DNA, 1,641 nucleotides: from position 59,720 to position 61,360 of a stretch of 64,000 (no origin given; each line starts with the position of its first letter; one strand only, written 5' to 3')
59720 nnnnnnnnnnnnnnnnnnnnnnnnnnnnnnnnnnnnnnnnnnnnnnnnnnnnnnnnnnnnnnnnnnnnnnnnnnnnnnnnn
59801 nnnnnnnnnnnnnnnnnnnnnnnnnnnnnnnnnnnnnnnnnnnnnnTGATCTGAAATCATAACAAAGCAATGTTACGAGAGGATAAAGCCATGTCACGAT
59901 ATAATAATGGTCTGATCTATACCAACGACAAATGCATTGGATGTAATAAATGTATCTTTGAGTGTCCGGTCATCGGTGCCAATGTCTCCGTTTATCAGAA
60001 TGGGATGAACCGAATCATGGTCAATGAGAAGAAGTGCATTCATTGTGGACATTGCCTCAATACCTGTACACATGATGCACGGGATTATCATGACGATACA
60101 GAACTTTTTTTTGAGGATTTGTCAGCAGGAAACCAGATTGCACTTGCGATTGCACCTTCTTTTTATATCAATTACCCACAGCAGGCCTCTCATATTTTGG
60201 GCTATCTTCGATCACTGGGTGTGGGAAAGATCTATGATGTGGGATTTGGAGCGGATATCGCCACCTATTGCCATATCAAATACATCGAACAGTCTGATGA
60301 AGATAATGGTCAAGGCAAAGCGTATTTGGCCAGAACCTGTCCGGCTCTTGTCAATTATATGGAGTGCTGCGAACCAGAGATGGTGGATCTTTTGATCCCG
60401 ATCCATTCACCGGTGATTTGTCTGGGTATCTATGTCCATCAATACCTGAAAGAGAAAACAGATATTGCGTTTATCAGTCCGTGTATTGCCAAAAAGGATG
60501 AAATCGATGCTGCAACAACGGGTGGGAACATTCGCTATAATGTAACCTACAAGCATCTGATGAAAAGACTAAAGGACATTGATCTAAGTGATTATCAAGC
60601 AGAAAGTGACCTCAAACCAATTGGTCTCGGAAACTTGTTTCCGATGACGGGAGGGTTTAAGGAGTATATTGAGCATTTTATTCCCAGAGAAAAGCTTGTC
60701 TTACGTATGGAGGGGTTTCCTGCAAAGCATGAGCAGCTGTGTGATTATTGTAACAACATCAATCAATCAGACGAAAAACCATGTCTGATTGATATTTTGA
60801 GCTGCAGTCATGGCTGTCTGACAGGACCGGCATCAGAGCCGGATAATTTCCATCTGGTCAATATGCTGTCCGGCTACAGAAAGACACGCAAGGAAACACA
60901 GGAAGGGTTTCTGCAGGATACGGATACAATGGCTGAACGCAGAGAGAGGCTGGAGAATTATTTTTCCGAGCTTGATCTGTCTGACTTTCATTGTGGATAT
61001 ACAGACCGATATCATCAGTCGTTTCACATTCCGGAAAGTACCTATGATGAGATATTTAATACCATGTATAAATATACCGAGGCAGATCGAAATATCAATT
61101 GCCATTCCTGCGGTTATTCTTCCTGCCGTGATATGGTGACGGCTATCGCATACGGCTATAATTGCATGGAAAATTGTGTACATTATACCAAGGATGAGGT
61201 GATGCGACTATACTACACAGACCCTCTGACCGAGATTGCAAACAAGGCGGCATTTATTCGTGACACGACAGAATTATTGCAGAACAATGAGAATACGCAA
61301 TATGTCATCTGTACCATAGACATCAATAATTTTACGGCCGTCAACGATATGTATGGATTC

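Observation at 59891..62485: [FeFe]-hydrogenase-like sensory module fused to a GGDEF-EAL output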

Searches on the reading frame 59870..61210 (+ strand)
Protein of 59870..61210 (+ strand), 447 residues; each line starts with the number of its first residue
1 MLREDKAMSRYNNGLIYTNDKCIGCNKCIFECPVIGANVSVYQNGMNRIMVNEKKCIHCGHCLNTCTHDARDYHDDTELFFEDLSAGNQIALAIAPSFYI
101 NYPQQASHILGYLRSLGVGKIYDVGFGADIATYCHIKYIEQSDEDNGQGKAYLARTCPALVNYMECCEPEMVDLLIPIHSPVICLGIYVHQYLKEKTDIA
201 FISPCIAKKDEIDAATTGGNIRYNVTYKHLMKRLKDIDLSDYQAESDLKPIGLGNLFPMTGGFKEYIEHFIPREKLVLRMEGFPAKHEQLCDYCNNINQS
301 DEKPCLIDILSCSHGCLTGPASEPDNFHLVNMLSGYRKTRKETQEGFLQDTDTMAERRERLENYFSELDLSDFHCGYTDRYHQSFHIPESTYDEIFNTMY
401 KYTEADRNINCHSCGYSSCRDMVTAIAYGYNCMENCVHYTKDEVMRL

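Call 5: find_homologous_proteins(query=window:59870-61210:+)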
Query seq(447 aa) (447 aa): 1887 proteins with E <= 0.001 among 4190 candidates; the best 120 are listed.
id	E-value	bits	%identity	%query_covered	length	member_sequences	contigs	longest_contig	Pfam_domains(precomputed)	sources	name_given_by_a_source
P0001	1.8e-126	441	48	98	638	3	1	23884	PF00015.27,PF14697.12,PF02906.20,PF12837.13,PF00037.33,PF12838.13,PF13237.12,PF13183.12,PF13187.12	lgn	-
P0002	2.8e-125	437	46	98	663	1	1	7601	PF00015.27,PF14697.12,PF02906.20,PF04060.19,PF12837.13,PF00037.33,PF12838.13,PF13237.12,PF13187.12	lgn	-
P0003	4.5e-125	436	47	98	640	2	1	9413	PF00015.27,PF02906.20,PF12837.13,PF12838.13,PF13237.12,PF13187.12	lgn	-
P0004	8.5e-125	436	46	98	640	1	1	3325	PF00015.27,PF14697.12,PF02906.20,PF00037.33,PF12838.13,PF13237.12,PF13187.12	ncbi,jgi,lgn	-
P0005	8.4e-124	432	46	97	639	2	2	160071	PF00015.27,PF14697.12,PF02906.20,PF12837.13,PF12838.13,PF13237.12,PF13187.12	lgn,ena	-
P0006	2.2e-123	431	47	98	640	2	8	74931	PF00015.27,PF14697.12,PF02906.20,PF04060.19,PF00037.33,PF12838.13,PF13237.12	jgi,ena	-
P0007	4.8e-123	430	47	98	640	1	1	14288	PF00015.27,PF14697.12,PF02906.20,PF04060.19,PF12837.13,PF12838.13,PF13237.12,PF13187.12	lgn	-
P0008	5.2e-123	430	46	97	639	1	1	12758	PF00015.27,PF02906.20,PF12838.13,PF13237.12,PF13187.12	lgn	-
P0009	7.1e-123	429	46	98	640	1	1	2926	PF00015.27,PF14697.12,PF02906.20,PF12837.13,PF00037.33,PF12838.13,PF13237.12,PF13187.12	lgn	-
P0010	9.3e-123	429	46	98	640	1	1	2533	PF00015.27,PF14697.12,PF02906.20,PF12837.13,PF00037.33,PF12838.13,PF13237.12,PF13187.12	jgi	jgi:Na+-translocating ferredoxin:NAD+ oxidoreductase RNF subunit RnfB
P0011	1.3e-122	428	47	98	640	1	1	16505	PF00015.27,PF14697.12,PF02906.20,PF04060.19,PF12838.13,PF13237.12,PF13187.12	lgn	-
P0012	2.0e-122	428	46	97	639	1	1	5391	PF00015.27,PF14697.12,PF02906.20,PF12837.13,PF00037.33,PF12838.13,PF13237.12,PF13187.12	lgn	-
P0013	2.5e-122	427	47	98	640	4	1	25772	PF00015.27,PF02906.20,PF04060.19,PF12837.13,PF12838.13,PF13237.12,PF13187.12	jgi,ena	-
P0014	4.0e-122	427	46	97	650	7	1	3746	PF00015.27,PF14697.12,PF02906.20,PF00037.33,PF12838.13,PF13237.12,PF13187.12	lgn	-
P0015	8.8e-122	426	45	97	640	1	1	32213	PF00015.27,PF14697.12,PF02906.20,PF04060.19,PF12838.13,PF13237.12,PF13187.12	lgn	-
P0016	1.5e-121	425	45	98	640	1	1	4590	PF00015.27,PF02906.20,PF12837.13,PF00037.33,PF12838.13,PF13237.12,PF13187.12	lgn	-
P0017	9.1e-121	422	46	98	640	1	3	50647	PF00015.27,PF14697.12,PF02906.20,PF12837.13,PF12838.13,PF13237.12,PF13187.12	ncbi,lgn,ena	-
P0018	1.0e-120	422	46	98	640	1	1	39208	PF00015.27,PF14697.12,PF02906.20,PF12837.13,PF00037.33,PF12838.13,PF13237.12,PF13187.12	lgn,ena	-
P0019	3.8e-120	420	44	98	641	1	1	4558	PF00015.27,PF14697.12,PF02906.20,PF04060.19,PF12837.13,PF00037.33,PF12838.13,PF13237.12,PF13187.12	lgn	-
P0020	4.8e-120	420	46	98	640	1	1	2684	PF00015.27,PF02906.20,PF04060.19,PF12838.13,PF13237.12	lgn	-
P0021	5.5e-120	420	46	98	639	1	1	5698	PF00015.27,PF14697.12,PF02906.20,PF04060.19,PF12837.13,PF00037.33,PF12838.13,PF13237.12,PF13187.12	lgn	-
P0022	6.3e-120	419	45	98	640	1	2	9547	PF00015.27,PF14697.12,PF02906.20,PF12838.13,PF13237.12,PF13187.12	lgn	-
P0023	9.9e-120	419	45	98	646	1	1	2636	PF00015.27,PF14697.12,PF02906.20,PF12837.13,PF12838.13,PF13237.12,PF13183.12,PF13187.12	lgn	-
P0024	1.0e-119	419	45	98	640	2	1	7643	PF00015.27,PF14697.12,PF02906.20,PF04060.19,PF12837.13,PF00037.33,PF12838.13,PF13237.12,PF13187.12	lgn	-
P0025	1.0e-119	419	45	98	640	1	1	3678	PF00015.27,PF14697.12,PF02906.20,PF04060.19,PF12837.13,PF00037.33,PF12838.13,PF13237.12,PF13187.12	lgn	-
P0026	1.4e-118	415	46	98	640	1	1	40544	PF00015.27,PF02906.20,PF12838.13,PF13237.12,PF13187.12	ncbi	ncbi:MAG: [Fe-Fe] hydrogenase large subunit C-terminal domain-containing protein [Mobilitalea sp.]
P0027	6.5e-118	413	45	98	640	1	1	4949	PF00015.27,PF02906.20,PF12838.13,PF13237.12,PF13187.12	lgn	-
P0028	4.9e-117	410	44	97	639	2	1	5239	PF00015.27,PF14697.12,PF02906.20,PF12837.13,PF00037.33,PF12838.13,PF13237.12,PF13187.12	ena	-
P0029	5.0e-117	410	45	98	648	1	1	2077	PF00015.27,PF14697.12,PF02906.20,PF12837.13,PF12838.13,PF13237.12,PF13187.12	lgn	-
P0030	8.1e-117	409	46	98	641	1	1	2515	PF00015.27,PF14697.12,PF02906.20,PF12837.13,PF12838.13,PF13237.12,PF13187.12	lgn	-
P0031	5.2e-116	407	45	97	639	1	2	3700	PF00015.27,PF02906.20,PF12838.13,PF13237.12,PF13187.12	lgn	-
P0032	1.1e-115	405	43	97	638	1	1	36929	PF00015.27,PF14697.12,PF02906.20,PF04060.19,PF12837.13,PF00037.33,PF12838.13,PF13237.12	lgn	-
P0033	1.7e-115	405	42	98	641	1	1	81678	PF00015.27,PF14697.12,PF02906.20,PF04060.19,PF12837.13,PF00037.33,PF12838.13,PF13237.12,PF13187.12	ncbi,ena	-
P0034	3.3e-114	401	42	98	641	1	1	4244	PF00015.27,PF14697.12,PF02906.20,PF04060.19,PF00037.33,PF12838.13,PF13237.12,PF13187.12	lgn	-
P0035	4.9e-114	400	41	98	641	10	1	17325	PF14697.12,PF12837.13,PF12838.13,PF12800.13,PF00015.27,PF02906.20,PF12797.13,PF04060.19,PF00037.33,PF13237.12,PF13183.12,PF13187.12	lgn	-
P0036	6.1e-114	400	43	98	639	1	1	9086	PF00015.27,PF14697.12,PF02906.20,PF04060.19,PF12837.13,PF00037.33,PF12838.13,PF13237.12,PF13187.12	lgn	-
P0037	8.2e-114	399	44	98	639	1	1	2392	PF00015.27,PF14697.12,PF02906.20,PF12837.13,PF12838.13,PF13237.12,PF13187.12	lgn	-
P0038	3.0e-113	397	42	98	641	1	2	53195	PF00015.27,PF14697.12,PF02906.20,PF04060.19,PF00037.33,PF12838.13,PF13237.12,PF13187.12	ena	-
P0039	5.3e-113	397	44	98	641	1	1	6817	PF00015.27,PF02906.20,PF04060.19,PF12837.13,PF00037.33,PF12838.13,PF13237.12,PF13183.12,PF13187.12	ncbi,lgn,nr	ncbi:MAG: [Fe-Fe] hydrogenase large subunit C-terminal domain-containing protein [Herbinix sp.]|nr:[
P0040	3.8e-112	394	43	97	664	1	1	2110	PF02906.20,PF04060.19,PF12838.13,PF00563.26,PF00990.27,PF13237.12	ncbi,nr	ncbi:MAG: diguanylate cyclase, partial [Spirochaetaceae bacterium]|nr:diguanylate cyclase [Spirochae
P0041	6.3e-112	393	41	98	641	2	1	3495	PF00015.27,PF02906.20,PF04060.19,PF00037.33,PF12838.13,PF13237.12,PF13187.12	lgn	-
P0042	3.6e-111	391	43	97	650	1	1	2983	PF00015.27,PF14697.12,PF02906.20,PF12838.13,PF13237.12,PF13187.12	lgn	-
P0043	4.6e-111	390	43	97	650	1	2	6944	PF00015.27,PF14697.12,PF02906.20,PF00037.33,PF12838.13,PF13237.12,PF13187.12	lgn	-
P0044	5.2e-111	390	41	97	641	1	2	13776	PF00015.27,PF02906.20,PF04060.19,PF12837.13,PF00037.33,PF12838.13,PF13237.12,PF13187.12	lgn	-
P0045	8.3e-111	389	44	98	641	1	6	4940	PF00015.27,PF14697.12,PF02906.20,PF04060.19,PF12837.13,PF12838.13,PF13237.12,PF13183.12,PF13187.12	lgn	-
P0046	1.7e-110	388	43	97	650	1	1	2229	PF00015.27,PF14697.12,PF02906.20,PF12838.13,PF13237.12,PF13187.12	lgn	-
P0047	2.3e-110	388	41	97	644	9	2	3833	PF00015.27,PF14697.12,PF02906.20,PF04060.19,PF12837.13,PF00037.33,PF12838.13,PF13237.12,PF13187.12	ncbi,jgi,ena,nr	ncbi:MAG TPA: [Fe-Fe] hydrogenase large subunit C-terminal domain-containing protein [Lachnospiracea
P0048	2.3e-110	388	43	96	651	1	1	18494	PF00015.27,PF14697.12,PF02906.20,PF12837.13,PF00037.33,PF12838.13,PF13237.12,PF13187.12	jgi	-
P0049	6.2e-110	387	41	97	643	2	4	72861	PF00015.27,PF14697.12,PF02906.20,PF04060.19,PF12837.13,PF00037.33,PF12838.13,PF13237.12,PF13187.12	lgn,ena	-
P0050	6.8e-110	386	41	97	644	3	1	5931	PF00015.27,PF14697.12,PF02906.20,PF04060.19,PF00037.33,PF12838.13,PF13237.12,PF13187.12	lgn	-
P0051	1.4e-109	385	42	97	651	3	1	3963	PF00015.27,PF14697.12,PF02906.20,PF00037.33,PF12838.13,PF13237.12,PF13187.12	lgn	-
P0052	1.5e-109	385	43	98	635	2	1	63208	PF00015.27,PF14697.12,PF02906.20,PF00037.33,PF13237.12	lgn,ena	-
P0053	1.5e-109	385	42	97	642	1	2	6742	PF00015.27,PF14697.12,PF02906.20,PF04060.19,PF12837.13,PF00037.33,PF12838.13,PF13237.12,PF13187.12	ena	-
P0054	8.6e-109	383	41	99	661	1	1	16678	PF00015.27,PF14697.12,PF02906.20,PF12837.13,PF00037.33,PF12838.13,PF13237.12,PF13187.12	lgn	-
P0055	1.3e-108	382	41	97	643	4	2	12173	PF00015.27,PF14697.12,PF02906.20,PF04060.19,PF12837.13,PF12838.13,PF13237.12,PF13187.12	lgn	-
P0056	2.1e-108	381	41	97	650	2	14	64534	PF00015.27,PF14697.12,PF02906.20,PF12837.13,PF00037.33,PF12838.13,PF13237.12,PF13187.12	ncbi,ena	-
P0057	2.5e-108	381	41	98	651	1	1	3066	PF00015.27,PF14697.12,PF02906.20,PF00037.33,PF12838.13,PF13237.12,PF13187.12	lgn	-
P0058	2.8e-108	381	41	97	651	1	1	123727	PF00015.27,PF14697.12,PF02906.20,PF04060.19,PF00037.33,PF12838.13,PF13237.12,PF13187.12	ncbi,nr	ncbi:MAG: methyl-accepting chemotaxis protein [Butyrivibrio sp.]|nr:methyl-accepting chemotaxis prot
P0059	2.8e-108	381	44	96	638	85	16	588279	PF00015.27,PF02906.20,PF12797.13,PF04060.19,PF12837.13,PF00037.33,PF12838.13,PF13237.12,PF13187.12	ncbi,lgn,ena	-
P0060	3.6e-108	381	43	97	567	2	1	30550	PF00015.27,PF14697.12,PF02906.20,PF04060.19,PF12837.13,PF00037.33,PF12838.13,PF13237.12,PF13187.12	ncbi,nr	ncbi:MAG: methyl-accepting chemotaxis protein, partial [Eubacterium sp.]|nr:methyl-accepting chemota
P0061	3.6e-108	381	41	97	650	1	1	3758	PF00015.27,PF14697.12,PF02906.20,PF12837.13,PF00037.33,PF12838.13,PF13237.12,PF13187.12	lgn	-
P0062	3.8e-108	381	41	97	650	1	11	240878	PF00015.27,PF14697.12,PF02906.20,PF12837.13,PF00037.33,PF12838.13,PF13237.12,PF13187.12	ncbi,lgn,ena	-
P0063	3.9e-108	381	41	98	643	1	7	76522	PF00015.27,PF14697.12,PF02906.20,PF04060.19,PF12837.13,PF00037.33,PF12838.13,PF13237.12,PF13187.12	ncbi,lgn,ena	-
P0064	4.1e-108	381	41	97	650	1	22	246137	PF00015.27,PF14697.12,PF02906.20,PF12837.13,PF00037.33,PF12838.13,PF13237.12,PF13187.12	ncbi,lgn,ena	-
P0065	4.4e-108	380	42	97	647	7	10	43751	PF00015.27,PF14697.12,PF02906.20,PF12837.13,PF00037.33,PF12838.13,PF13237.12,PF13187.12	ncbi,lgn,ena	-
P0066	9.2e-108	379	42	97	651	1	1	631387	PF00015.27,PF14697.12,PF02906.20,PF00037.33,PF12838.13,PF13237.12,PF13187.12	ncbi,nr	ncbi:MAG: methyl-accepting chemotaxis protein [Clostridiales bacterium]|nr:methyl-accepting chemotax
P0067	9.5e-108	379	41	98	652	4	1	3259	PF00015.27,PF14697.12,PF02906.20,PF04060.19,PF12837.13,PF00037.33,PF12838.13,PF13237.12,PF13187.12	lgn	-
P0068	1.4e-107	379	42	97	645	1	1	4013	PF00015.27,PF14697.12,PF02906.20,PF12797.13,PF12837.13,PF00037.33,PF12838.13,PF13237.12,PF13187.12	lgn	-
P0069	1.4e-107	379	41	97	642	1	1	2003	PF00015.27,PF14697.12,PF02906.20,PF04060.19,PF12838.13,PF13237.12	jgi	jgi:iron only hydrogenase large subunit-like protein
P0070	1.5e-107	379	41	98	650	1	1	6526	PF00015.27,PF02906.20,PF00037.33,PF12838.13,PF13237.12,PF13187.12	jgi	-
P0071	2.2e-107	378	43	97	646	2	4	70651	PF00015.27,PF14697.12,PF02906.20,PF12797.13,PF12837.13,PF00037.33,PF12838.13,PF13237.12,PF13187.12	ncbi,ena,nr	ncbi:MAG: 4Fe-4S dicluster domain-containing protein [Lachnospiraceae bacterium]|nr:4Fe-4S dicluster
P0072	2.4e-107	378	41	98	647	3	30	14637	PF00015.27,PF14697.12,PF02906.20,PF04060.19,PF12837.13,PF00037.33,PF12838.13,PF13237.12,PF13183.12,PF12800.13,PF13187.12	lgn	-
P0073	3.4e-107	378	41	97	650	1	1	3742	PF00015.27,PF14697.12,PF02906.20,PF12837.13,PF00037.33,PF12838.13,PF13237.12,PF13187.12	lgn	-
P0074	3.5e-107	377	41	97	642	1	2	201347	PF00015.27,PF14697.12,PF02906.20,PF04060.19,PF12838.13,PF13237.12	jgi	-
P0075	4.0e-107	377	42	96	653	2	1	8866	PF00015.27,PF14697.12,PF02906.20,PF04060.19,PF00037.33,PF12838.13,PF13237.12,PF13187.12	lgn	-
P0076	4.9e-107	377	42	97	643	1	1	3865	PF00015.27,PF14697.12,PF02906.20,PF04060.19,PF12837.13,PF00037.33,PF12838.13,PF13237.12,PF13187.12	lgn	-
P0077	6.1e-107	377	43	96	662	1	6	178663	PF00015.27,PF14697.12,PF02906.20,PF12837.13,PF00037.33,PF12838.13,PF13237.12,PF13187.12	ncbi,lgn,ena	-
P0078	6.4e-107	377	42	97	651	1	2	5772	PF00015.27,PF14697.12,PF02906.20,PF00037.33,PF12838.13,PF13237.12,PF13187.12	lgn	-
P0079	6.9e-107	377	41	97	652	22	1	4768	PF00015.27,PF14697.12,PF02906.20,PF04060.19,PF12837.13,PF00037.33,PF12838.13,PF13237.12,PF13187.12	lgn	-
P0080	7.6e-107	376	41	97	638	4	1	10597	PF00015.27,PF14697.12,PF02906.20,PF04060.19,PF12837.13,PF00037.33,PF12838.13,PF13237.12,PF13187.12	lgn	-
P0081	9.1e-107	376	42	97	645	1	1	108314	PF00015.27,PF14697.12,PF02906.20,PF04060.19,PF12837.13,PF12838.13,PF13237.12,PF13187.12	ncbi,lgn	-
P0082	1.1e-106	376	43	96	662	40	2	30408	PF00015.27,PF14697.12,PF02906.20,PF12837.13,PF00037.33,PF12838.13,PF13237.12,PF13187.12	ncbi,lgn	-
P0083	1.4e-106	376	43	96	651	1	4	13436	PF00015.27,PF14697.12,PF02906.20,PF12837.13,PF00037.33,PF12838.13,PF13237.12,PF13187.12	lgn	-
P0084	1.4e-106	375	44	96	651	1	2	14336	PF00015.27,PF14697.12,PF02906.20,PF12837.13,PF00037.33,PF12838.13,PF13237.12,PF13187.12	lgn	-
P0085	1.5e-106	375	42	97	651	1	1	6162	PF00015.27,PF14697.12,PF02906.20,PF12837.13,PF00037.33,PF12838.13,PF13237.12,PF13187.12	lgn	-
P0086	1.8e-106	375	41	97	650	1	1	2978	PF00015.27,PF14697.12,PF02906.20,PF12837.13,PF00037.33,PF12838.13,PF13237.12,PF13187.12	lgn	-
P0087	2.1e-106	375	40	97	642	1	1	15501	PF00015.27,PF14697.12,PF02906.20,PF04060.19,PF12838.13,PF13237.12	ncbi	-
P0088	3.2e-106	374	41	97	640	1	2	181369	PF00015.27,PF14697.12,PF02906.20,PF04060.19,PF12837.13,PF12838.13,PF13237.12,PF13187.12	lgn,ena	-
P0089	4.1e-106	374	41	97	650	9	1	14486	PF00015.27,PF02906.20,PF00037.33,PF12838.13,PF13237.12,PF13187.12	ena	-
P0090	4.4e-106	374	41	97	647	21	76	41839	PF00015.27,PF14697.12,PF02906.20,PF12837.13,PF00037.33,PF12838.13,PF13237.12,PF13183.12,PF13187.12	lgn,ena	-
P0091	4.8e-106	374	40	97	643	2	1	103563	PF00015.27,PF14697.12,PF02906.20,PF04060.19,PF12837.13,PF12838.13,PF13237.12,PF13187.12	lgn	-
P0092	5.9e-106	373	41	97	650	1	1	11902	PF00015.27,PF02906.20,PF12838.13,PF13237.12,PF13187.12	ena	-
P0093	8.3e-106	373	40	97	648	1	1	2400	PF00015.27,PF14697.12,PF02906.20,PF04060.19,PF12837.13,PF00037.33,PF12838.13,PF13237.12,PF12800.13,PF13187.12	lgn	-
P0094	1.0e-105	373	42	96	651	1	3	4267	PF00015.27,PF14697.12,PF02906.20,PF12837.13,PF00037.33,PF12838.13,PF13237.12,PF13187.12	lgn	-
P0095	1.1e-105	373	41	97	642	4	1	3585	PF00015.27,PF14697.12,PF02906.20,PF00037.33,PF12838.13,PF13237.12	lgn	-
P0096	1.5e-105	372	42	96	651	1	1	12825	PF00015.27,PF14697.12,PF02906.20,PF12837.13,PF00037.33,PF17109.11,PF12838.13,PF13237.12,PF13187.12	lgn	-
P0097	1.5e-105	372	43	96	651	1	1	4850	PF00015.27,PF14697.12,PF02906.20,PF12837.13,PF00037.33,PF12838.13,PF13237.12,PF13187.12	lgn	-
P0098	1.8e-105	372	41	97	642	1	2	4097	PF00015.27,PF14697.12,PF02906.20,PF04060.19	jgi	-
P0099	2.2e-105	372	41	97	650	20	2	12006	PF00015.27,PF14697.12,PF02906.20,PF00037.33,PF12838.13,PF13237.12,PF13187.12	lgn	-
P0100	2.5e-105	371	42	97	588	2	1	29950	PF00015.27,PF14697.12,PF02906.20,PF04060.19,PF12838.13,PF13237.12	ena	-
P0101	2.8e-105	371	41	96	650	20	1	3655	PF00015.27,PF14697.12,PF02906.20,PF00037.33,PF12838.13,PF13237.12,PF13187.12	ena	-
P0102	3.3e-105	371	42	96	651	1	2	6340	PF00015.27,PF14697.12,PF02906.20,PF12837.13,PF00037.33,PF12838.13,PF13237.12,PF13187.12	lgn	-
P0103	3.4e-105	371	42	97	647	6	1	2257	PF00015.27,PF14697.12,PF02906.20,PF04060.19,PF12837.13,PF00037.33,PF12838.13,PF13237.12,PF13183.12,PF13187.12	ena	-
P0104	4.8e-105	370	39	96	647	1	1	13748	PF00015.27,PF14697.12,PF02906.20,PF12797.13,PF04060.19,PF00037.33,PF12838.13,PF13237.12,PF13187.12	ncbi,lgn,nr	ncbi:MAG: 4Fe-4S dicluster domain-containing protein [Lachnospiraceae bacterium]|nr:4Fe-4S dicluster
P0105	6.1e-105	370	41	96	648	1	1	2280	PF00015.27,PF14697.12,PF02906.20,PF12837.13,PF00037.33,PF12838.13,PF13237.12,PF13187.12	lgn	-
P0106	6.3e-105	370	41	97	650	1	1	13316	PF00015.27,PF14697.12,PF02906.20,PF04060.19,PF12837.13,PF00037.33,PF12838.13,PF13237.12,PF13187.12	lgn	-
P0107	6.7e-105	370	42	96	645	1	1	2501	PF00015.27,PF14697.12,PF02906.20,PF12837.13,PF00037.33,PF05130.18,PF12838.13,PF13237.12,PF13187.12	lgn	-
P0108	7.8e-105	370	41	97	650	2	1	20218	PF00015.27,PF02906.20,PF12838.13,PF13237.12,PF13187.12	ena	-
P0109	1.0e-104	369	41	96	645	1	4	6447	PF00015.27,PF14697.12,PF02906.20,PF04060.19,PF12837.13,PF00037.33,PF12838.13,PF13237.12,PF13187.12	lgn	-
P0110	1.0e-104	369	41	97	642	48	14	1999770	PF00015.27,PF14697.12,PF02906.20,PF12797.13,PF04060.19,PF00037.33,PF12838.13,PF13237.12,PF13187.12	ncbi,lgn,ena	-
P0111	1.3e-104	369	41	96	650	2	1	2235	PF00015.27,PF14697.12,PF02906.20,PF00037.33,PF12838.13,PF13237.12,PF13187.12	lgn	-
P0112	1.6e-104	369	40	97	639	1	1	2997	PF00015.27,PF02906.20,PF04060.19,PF00037.33,PF12838.13,PF13237.12,PF13187.12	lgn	-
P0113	1.7e-104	369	42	97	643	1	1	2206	PF00015.27,PF14697.12,PF02906.20,PF04060.19,PF12838.13,PF13237.12,PF13187.12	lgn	-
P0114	1.8e-104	369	40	96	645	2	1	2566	PF00015.27,PF02906.20,PF04060.19,PF12837.13,PF00037.33,PF12838.13,PF13237.12,PF13187.12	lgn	-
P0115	1.8e-104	369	40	99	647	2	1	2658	PF00015.27,PF02906.20,PF12797.13,PF12837.13,PF00037.33,PF12838.13,PF13237.12,PF13183.12,PF13187.12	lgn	-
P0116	1.9e-104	368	42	96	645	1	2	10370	PF00015.27,PF14697.12,PF02906.20,PF12837.13,PF00037.33,PF05130.18,PF12838.13,PF13237.12,PF13187.12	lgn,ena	-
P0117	1.9e-104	368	43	97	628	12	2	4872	PF00015.27,PF14697.12,PF02906.20,PF12837.13,PF00037.33,PF12838.13,PF13237.12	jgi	jgi:NAD-dependent dihydropyrimidine dehydrogenase PreA subunit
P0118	2.1e-104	368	42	96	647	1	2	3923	PF00015.27,PF14697.12,PF02906.20,PF12797.13,PF04060.19,PF12837.13,PF00037.33,PF12838.13,PF25160.2,PF13237.12,PF13187.12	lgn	-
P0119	2.5e-104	368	41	99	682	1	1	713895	PF00015.27,PF14697.12,PF02906.20,PF12797.13,PF12837.13,PF00037.33,PF12838.13,PF13237.12,PF13187.12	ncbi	-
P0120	2.7e-104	368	42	97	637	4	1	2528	PF00015.27,PF14697.12,PF02906.20,PF12837.13,PF00037.33,PF12838.13,PF13237.12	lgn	-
